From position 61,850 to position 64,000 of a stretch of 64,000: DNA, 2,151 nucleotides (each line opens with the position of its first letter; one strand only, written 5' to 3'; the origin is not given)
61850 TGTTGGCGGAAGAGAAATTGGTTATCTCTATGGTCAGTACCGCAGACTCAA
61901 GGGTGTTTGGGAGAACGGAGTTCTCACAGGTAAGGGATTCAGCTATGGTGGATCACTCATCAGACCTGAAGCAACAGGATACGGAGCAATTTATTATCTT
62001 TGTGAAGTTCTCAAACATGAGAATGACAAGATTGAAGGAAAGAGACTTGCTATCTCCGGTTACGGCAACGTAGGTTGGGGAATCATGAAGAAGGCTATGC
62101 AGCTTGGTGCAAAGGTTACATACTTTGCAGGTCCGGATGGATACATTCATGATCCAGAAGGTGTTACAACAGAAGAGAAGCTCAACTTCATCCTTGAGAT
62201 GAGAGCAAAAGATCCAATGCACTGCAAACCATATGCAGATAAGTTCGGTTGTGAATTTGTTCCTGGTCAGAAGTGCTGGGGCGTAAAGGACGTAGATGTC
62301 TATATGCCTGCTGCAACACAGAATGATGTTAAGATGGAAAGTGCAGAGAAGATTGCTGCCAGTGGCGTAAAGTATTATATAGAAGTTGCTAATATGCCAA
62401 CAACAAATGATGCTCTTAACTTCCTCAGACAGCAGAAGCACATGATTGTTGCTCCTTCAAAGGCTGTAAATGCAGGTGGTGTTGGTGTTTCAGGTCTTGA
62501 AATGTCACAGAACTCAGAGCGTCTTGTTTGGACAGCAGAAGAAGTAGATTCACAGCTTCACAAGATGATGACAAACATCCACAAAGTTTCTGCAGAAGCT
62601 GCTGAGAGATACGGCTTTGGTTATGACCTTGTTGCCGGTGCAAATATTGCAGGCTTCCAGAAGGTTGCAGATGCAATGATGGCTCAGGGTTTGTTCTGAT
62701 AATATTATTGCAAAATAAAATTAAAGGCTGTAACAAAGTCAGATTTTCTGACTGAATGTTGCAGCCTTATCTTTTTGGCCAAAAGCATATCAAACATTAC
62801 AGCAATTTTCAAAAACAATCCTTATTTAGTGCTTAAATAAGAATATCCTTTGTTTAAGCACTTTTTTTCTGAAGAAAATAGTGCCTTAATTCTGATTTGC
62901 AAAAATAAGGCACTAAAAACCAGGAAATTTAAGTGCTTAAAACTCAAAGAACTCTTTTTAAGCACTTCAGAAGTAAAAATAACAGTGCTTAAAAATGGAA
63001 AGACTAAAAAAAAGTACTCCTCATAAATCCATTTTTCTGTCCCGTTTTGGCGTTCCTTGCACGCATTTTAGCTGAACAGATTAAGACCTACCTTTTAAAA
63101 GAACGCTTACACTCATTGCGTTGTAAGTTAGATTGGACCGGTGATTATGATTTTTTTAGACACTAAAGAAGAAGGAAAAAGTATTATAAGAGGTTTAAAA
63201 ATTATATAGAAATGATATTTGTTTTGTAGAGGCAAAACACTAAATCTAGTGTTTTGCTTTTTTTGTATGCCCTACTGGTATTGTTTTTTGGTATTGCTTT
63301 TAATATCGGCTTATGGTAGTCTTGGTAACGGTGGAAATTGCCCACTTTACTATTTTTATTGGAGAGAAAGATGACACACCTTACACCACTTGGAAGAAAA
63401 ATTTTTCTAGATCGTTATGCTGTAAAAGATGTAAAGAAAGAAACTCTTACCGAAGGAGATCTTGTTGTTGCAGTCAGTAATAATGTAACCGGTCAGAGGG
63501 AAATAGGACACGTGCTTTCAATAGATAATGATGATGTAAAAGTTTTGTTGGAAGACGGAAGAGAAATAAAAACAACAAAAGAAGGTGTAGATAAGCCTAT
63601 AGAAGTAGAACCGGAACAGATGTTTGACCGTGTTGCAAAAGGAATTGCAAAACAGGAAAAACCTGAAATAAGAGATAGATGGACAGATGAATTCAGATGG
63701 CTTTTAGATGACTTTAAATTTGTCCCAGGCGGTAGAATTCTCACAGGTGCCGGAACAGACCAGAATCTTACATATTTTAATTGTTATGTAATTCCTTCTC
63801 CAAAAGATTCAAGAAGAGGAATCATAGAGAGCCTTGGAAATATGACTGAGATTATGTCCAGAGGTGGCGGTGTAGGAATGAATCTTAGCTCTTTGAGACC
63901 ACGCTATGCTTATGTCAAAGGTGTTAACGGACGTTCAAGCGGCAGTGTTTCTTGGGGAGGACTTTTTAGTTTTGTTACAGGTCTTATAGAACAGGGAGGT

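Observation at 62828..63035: An exactly periodic 52-bp x4 array of stem-loops with a compensatory stem mutation lies between gdhA and nrdJ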

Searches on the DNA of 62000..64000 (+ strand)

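Call 6: search_rna_families(source=window, start=62000, end=64000, threshold=evalue, max_evalue=10)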
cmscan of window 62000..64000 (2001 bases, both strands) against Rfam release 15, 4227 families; matches with E-value up to 10: 19.
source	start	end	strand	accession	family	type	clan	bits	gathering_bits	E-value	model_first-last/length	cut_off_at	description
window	62672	62774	+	RF02315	TtnuHACA8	Gene; snRNA; snoRNA; HACA-box;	-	28.8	50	0.078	1-130/130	no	Tetrahymena snoRNA TtnuHACA8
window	62824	62969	-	RF04174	MIR4208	Gene; miRNA;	-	26.4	140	0.3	1-191/191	no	MIR4208 microRNA precursor family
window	62672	62794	+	RF02330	TtnuHACA23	Gene; snRNA; snoRNA; HACA-box;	-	25.8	100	0.65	1-135/135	no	Tetrahymena snoRNA TtnuHACA23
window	62874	62967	-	RF00515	PyrR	Cis-reg;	-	22.9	54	2.7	1-115/115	no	PyrR binding site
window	62828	62966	-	RF04205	MIR2606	Gene; miRNA;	-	22.4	139.7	2.7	1-165/165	no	MIR2606 microRNA precursor family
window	63230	63261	+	RF03523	mir-4703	Gene; miRNA;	-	20.9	88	0.44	1-61/61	no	mir-4703 microRNA precursor family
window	62721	62840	-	RF02705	B_rapa_snoR775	Gene; snRNA; snoRNA; HACA-box;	-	20.7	64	6.9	1-127/127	no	Brassica rapa small nucleolar RNA 775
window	62828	62966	+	RF04134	MIR7504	Gene; miRNA;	-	19.7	83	3.3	1-124/124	no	MIR7504 microRNA precursor family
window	62864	62970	+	RF01241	SNORA81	Gene; snRNA; snoRNA; HACA-box;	-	19.5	45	1.1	1-179/179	no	Small nucleolar RNA SNORA81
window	62671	62775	+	RF01653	ceN80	Gene; snRNA; snoRNA; HACA-box;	-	19.3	80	0.85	1-131/131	no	Caenorhabditis snoRNA ceN80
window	62811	62867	+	RF00161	nos_TCE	Cis-reg;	-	17.9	60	3.5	1-64/64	no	Nanos 3' UTR translation control element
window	62812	62938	-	RF01859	Phe_leader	Cis-reg; leader;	-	17.9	55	8.7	1-125/125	no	Phenylalanine leader peptide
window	62856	62886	-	RF00665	mir-290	Gene; miRNA;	CL00096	17.7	51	3.4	19-52/70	no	mir-290 microRNA precursor family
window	63211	63271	+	RF02436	SpF43_sRNA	Gene; sRNA;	-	17.6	70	4.2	1-99/99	no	Streptococcus sRNA SpF43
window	62794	62853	+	RF01414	Dicty_Class_I_RNA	Gene;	-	17.1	41.5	8.2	5-50/56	no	Class I RNA from Dictyostelium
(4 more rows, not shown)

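Call 30: search_dna_similar(query=window:62800-63160:+, collection=plasmids, mode=distant, max_evalue=1)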
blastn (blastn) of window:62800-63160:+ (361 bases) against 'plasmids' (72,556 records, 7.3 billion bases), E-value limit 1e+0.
No match.

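Call 31: search_dna_similar(query=window:62800-63160:+, collection=phages, mode=distant, max_evalue=1)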
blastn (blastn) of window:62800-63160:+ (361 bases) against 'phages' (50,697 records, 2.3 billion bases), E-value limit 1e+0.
No match.
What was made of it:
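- Tried and rejected: There was no blastn similarity (calls 30, 31).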

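Call 68: build_rna_model(alignment_id=A1, structure=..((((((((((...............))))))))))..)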
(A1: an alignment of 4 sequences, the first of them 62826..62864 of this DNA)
Model R1 built from alignment A1 (4 sequences, 39 columns); structure: as given.
model positions 39; base pairs 10; branch points 0; effective number of sequences 4; information 0.778 bits per position. Calibrated on 0.2 Mb of random sequence (short: E-values are rough).
structure used (alignment columns):
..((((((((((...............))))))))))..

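Call 69: search_with_rna_model(model_id=R1, source=window, filters=off, max_evalue=10)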
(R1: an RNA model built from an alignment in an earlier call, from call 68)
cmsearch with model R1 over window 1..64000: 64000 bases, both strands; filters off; matches with E-value up to 10: 15.
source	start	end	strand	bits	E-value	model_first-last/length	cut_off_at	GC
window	62826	62864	+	44.5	1.4e-06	1-39/39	no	0.26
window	62930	62968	+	43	3e-06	1-39/39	no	0.31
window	62878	62916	+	42.4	4e-06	1-39/39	no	0.31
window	62982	63020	+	39.4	1.6e-05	1-39/39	no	0.31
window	62826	62864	-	30.7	0.001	1-39/39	no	0.26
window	62878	62916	-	29.8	0.0016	1-39/39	no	0.31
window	62930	62968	-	25.7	0.011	1-39/39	no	0.31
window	12423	12465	+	15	1.8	1-39/39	no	0.26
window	28834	28872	-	14.9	1.9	1-39/39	no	0.33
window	34735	34769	-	13.6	3.5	1-39/39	no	0.29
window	7191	7229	+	13.5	3.6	1-39/39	no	0.44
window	45248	45286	+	13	4.7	1-39/39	no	0.23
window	17950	17987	-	12.8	5.1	1-39/39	no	0.34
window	16280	16316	+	11.7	8.7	1-39/39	no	0.38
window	22565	22596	+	11.5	9.3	1-39/39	no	0.12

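Call 70: search_with_rna_model(model_id=R1, sources=[L001, L019, L020, L021, L022, L023, L024, L025, L026, L027, L028, L029, L030, L099, L100, L101, L102, L103, L104, L105, L106, L107, L108, L109, L110, L111, L112], max_evalue=10)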
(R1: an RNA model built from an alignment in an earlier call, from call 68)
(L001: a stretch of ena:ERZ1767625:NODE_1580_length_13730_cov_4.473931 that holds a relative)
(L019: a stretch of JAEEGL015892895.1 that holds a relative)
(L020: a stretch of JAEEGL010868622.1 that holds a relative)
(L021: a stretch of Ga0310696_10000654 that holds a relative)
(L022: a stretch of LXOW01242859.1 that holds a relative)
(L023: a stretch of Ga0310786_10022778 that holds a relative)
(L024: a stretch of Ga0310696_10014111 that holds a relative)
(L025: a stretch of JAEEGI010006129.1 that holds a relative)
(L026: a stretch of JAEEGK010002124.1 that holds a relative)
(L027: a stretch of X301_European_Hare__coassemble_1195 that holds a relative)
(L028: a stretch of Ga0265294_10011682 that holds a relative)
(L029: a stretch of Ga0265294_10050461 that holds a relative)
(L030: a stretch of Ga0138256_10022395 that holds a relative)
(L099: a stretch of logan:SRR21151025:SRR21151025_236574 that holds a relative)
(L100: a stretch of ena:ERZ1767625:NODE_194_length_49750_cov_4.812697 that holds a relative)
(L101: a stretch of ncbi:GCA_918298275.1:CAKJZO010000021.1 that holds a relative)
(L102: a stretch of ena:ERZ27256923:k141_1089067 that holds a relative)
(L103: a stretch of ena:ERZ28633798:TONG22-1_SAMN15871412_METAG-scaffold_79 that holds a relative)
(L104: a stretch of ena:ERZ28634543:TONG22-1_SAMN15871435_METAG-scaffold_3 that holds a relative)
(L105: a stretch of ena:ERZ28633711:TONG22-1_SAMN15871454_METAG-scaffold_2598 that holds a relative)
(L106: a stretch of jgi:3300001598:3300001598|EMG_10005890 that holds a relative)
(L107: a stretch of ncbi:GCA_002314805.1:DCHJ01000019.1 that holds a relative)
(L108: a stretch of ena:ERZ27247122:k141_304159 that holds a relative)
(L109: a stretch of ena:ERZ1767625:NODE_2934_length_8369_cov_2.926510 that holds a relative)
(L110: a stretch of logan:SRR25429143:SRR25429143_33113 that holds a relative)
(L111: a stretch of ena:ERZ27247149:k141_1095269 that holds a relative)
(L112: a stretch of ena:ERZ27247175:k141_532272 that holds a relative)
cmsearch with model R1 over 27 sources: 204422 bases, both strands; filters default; matches with E-value up to 10: 0.
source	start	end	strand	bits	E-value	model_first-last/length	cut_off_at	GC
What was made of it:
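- None occurs in 27 related loci (call 70).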
